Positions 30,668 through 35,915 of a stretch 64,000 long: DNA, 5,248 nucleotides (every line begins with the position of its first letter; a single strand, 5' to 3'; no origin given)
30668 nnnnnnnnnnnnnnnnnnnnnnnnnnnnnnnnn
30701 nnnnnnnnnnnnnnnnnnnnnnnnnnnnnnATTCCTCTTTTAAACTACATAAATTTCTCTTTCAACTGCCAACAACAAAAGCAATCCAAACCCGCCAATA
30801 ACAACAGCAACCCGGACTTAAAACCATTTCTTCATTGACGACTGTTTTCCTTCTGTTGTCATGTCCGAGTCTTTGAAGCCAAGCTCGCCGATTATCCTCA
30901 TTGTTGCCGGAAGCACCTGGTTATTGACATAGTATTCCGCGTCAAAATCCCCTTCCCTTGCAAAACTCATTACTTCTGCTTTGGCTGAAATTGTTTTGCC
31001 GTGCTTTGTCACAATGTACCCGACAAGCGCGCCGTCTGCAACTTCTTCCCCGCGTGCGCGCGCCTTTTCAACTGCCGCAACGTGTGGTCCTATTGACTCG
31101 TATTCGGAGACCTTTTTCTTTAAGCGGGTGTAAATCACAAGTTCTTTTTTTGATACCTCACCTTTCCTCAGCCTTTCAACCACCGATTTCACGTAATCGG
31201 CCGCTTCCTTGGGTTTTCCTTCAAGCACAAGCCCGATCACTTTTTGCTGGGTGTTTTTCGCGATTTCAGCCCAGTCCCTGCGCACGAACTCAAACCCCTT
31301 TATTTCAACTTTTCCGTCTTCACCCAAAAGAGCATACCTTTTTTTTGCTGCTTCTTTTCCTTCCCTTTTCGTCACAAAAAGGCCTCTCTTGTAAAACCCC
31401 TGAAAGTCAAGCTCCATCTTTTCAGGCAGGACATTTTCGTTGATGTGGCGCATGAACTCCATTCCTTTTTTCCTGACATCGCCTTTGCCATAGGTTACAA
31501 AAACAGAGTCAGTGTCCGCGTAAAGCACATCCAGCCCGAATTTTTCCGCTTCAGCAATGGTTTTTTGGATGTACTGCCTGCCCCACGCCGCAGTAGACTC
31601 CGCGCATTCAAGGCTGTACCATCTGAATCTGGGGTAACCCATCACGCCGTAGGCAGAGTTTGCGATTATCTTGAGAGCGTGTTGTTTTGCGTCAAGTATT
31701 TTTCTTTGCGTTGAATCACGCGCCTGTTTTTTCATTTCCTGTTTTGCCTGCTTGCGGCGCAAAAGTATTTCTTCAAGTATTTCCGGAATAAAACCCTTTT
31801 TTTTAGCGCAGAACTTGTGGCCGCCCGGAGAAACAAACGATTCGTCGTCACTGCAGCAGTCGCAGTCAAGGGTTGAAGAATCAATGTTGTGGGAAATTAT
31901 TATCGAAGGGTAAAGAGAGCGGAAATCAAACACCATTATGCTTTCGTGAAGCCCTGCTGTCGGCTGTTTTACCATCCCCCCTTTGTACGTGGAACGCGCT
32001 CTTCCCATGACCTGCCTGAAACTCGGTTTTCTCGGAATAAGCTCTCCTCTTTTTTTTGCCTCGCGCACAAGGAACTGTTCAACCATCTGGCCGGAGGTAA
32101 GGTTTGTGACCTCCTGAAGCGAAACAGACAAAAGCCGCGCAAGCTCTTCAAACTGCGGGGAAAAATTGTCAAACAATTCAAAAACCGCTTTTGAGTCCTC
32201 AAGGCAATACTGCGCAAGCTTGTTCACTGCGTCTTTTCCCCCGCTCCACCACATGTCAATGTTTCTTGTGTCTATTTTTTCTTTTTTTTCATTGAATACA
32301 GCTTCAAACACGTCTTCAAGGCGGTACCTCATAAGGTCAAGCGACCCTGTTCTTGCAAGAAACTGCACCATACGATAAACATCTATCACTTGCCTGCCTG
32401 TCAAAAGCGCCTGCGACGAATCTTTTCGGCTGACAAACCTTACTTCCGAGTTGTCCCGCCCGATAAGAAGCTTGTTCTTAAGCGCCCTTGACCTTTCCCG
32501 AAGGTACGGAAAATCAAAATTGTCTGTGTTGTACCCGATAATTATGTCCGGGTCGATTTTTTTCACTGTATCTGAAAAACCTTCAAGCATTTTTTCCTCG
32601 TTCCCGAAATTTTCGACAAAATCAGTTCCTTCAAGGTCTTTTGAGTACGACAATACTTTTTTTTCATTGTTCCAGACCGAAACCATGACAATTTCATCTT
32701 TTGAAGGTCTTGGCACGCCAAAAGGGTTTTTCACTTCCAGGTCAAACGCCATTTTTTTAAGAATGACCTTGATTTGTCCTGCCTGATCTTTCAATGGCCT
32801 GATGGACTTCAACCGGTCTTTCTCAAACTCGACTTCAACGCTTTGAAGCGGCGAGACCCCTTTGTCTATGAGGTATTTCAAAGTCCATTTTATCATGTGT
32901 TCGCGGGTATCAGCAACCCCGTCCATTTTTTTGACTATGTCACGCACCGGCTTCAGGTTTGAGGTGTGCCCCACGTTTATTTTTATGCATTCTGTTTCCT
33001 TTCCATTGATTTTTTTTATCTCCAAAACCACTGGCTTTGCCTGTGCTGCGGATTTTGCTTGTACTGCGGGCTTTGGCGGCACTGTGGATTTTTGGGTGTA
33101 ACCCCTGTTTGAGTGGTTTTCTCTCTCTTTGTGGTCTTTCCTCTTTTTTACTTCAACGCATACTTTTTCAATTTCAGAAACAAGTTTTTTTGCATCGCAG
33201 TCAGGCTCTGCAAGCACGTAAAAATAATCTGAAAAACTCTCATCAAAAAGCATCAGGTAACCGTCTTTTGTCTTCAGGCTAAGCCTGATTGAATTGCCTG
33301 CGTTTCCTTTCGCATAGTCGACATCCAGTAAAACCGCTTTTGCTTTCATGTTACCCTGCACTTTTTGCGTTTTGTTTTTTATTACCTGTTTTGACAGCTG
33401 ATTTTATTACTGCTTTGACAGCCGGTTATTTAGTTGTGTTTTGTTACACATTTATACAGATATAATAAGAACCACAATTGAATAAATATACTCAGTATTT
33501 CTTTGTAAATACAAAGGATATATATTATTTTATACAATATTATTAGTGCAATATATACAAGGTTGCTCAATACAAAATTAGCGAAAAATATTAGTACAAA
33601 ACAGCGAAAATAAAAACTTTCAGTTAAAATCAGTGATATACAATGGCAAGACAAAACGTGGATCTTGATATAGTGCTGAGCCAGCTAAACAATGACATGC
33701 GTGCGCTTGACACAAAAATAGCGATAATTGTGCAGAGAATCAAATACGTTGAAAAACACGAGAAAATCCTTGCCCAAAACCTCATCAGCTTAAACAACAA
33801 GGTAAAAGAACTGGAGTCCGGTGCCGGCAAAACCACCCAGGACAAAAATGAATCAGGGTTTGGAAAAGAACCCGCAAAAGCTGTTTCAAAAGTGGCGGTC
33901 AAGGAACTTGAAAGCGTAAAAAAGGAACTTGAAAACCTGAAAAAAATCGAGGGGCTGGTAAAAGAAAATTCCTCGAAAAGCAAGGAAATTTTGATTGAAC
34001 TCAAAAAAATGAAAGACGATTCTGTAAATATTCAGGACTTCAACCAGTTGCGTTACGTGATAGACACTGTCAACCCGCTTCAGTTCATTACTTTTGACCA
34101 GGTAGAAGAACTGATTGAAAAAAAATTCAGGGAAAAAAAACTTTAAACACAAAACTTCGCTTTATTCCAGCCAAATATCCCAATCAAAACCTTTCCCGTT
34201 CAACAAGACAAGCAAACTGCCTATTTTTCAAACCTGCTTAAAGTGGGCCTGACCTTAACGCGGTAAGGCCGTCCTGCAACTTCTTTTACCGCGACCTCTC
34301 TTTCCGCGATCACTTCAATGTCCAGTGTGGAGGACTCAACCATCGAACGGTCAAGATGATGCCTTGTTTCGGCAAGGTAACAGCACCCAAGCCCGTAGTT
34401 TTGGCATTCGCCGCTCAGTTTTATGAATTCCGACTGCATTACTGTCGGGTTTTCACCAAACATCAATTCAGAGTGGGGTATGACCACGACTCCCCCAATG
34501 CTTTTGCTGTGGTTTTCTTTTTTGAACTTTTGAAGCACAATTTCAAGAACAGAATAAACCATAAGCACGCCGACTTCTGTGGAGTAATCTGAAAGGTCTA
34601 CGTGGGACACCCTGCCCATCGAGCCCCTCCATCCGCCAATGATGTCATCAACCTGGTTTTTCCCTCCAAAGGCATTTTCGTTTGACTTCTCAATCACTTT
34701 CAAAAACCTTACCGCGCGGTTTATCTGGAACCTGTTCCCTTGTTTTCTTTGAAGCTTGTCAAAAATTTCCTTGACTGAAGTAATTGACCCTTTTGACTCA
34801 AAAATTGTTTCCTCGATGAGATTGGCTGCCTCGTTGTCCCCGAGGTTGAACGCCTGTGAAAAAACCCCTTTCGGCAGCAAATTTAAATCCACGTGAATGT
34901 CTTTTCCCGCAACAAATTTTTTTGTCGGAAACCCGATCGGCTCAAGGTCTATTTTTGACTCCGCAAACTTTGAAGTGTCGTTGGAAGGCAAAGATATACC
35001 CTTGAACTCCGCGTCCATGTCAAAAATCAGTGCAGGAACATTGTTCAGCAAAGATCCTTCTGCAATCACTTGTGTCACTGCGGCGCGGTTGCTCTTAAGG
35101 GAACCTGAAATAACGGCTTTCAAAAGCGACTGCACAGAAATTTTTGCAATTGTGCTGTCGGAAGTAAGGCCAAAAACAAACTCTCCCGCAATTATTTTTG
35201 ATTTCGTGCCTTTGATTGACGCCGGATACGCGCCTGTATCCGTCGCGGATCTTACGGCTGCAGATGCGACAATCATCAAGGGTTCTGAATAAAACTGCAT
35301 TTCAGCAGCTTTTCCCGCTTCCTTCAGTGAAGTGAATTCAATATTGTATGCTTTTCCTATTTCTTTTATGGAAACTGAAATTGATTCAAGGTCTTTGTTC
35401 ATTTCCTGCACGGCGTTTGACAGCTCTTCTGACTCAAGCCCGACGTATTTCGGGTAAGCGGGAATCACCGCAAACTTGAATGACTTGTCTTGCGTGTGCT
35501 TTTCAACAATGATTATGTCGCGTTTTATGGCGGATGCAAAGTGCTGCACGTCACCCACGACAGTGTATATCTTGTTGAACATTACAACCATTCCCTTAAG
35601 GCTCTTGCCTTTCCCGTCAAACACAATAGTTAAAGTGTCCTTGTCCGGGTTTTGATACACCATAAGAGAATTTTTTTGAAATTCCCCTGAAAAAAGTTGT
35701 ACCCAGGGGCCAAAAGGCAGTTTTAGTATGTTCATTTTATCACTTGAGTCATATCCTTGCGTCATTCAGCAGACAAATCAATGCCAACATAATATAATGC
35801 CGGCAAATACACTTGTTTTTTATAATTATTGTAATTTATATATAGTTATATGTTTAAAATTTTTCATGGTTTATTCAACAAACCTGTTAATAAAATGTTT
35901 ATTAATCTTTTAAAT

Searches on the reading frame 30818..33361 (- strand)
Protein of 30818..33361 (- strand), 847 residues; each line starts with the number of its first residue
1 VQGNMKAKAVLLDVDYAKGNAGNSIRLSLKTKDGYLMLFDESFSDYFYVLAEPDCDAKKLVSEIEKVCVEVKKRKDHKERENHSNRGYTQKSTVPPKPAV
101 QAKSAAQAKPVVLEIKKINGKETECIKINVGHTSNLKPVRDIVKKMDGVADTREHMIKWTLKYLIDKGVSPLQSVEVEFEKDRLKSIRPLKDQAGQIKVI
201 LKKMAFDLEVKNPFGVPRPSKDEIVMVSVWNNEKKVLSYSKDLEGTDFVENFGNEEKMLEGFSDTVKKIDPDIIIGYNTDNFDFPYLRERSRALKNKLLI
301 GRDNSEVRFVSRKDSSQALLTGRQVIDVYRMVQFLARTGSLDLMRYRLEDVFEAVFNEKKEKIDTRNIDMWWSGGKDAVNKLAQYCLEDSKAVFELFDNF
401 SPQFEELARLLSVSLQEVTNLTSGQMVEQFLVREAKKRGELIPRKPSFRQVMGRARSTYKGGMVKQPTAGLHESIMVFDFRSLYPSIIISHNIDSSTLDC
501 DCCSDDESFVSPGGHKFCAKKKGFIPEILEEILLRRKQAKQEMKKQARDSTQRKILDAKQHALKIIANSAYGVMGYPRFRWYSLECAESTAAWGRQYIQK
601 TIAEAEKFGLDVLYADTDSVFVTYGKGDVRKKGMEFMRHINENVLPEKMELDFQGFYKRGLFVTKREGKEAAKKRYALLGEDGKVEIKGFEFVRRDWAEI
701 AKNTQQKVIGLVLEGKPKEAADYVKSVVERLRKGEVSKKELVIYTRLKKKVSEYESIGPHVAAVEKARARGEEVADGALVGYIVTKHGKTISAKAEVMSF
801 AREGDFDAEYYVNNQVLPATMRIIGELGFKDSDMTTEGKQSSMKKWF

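Call 12: search_protein_families(library=pfam, proteins=[window:30818-33361:-])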
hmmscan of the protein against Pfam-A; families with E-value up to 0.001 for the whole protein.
window:30818-33361:- (847 aa): 4 families
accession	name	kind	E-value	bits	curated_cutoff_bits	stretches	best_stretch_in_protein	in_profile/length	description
PF00136.26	DNA_pol_B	-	6.5e-72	243.2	23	1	421-825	9-451/453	DNA polymerase family B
PF03104.25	DNA_pol_B_exo1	-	2.4e-24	86.5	23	1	151-339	2-235/242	DNA polymerase family B, exonuclease domain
PF03175.18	DNA_pol_B_2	-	8.4e-06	25.4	25.8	1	358-490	113-247/468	DNA polymerase type B, organellar and viral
PF13482.12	RNase_H_2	-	0.00019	21.9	22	1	219-398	12-162/165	RNase_H superfamily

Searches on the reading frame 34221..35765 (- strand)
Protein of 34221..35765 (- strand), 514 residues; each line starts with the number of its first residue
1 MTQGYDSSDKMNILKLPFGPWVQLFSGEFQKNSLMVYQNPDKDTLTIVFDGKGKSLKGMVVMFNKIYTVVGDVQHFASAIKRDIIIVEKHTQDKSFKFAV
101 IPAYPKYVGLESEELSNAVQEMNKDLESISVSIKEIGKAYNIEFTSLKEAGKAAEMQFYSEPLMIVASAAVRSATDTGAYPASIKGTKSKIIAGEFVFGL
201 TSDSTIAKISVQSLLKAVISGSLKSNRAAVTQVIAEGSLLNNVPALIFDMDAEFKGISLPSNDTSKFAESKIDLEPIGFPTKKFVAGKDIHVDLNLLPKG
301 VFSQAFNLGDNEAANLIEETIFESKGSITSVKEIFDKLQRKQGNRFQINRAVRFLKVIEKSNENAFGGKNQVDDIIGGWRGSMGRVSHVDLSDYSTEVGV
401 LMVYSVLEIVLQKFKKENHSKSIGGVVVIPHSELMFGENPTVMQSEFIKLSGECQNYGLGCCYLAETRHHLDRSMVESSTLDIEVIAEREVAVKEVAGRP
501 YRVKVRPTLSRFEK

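Call 12: search_protein_families(library=pfam, proteins=[window:34221-35765:-])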
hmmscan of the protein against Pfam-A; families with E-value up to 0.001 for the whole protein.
window:34221-35765:- (514 aa): 0 families

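Call 53: search_protein_families(library=pfam, proteins=[window:34221-35765:-], max_evalue=0.1)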
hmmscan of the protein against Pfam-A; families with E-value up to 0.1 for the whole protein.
window:34221-35765:- (514 aa): 1 family
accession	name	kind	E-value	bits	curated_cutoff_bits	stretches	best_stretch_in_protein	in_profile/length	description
PF01935.23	DUF87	-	0.027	15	23.2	1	224-398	36-208/220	Helicase HerA, central domain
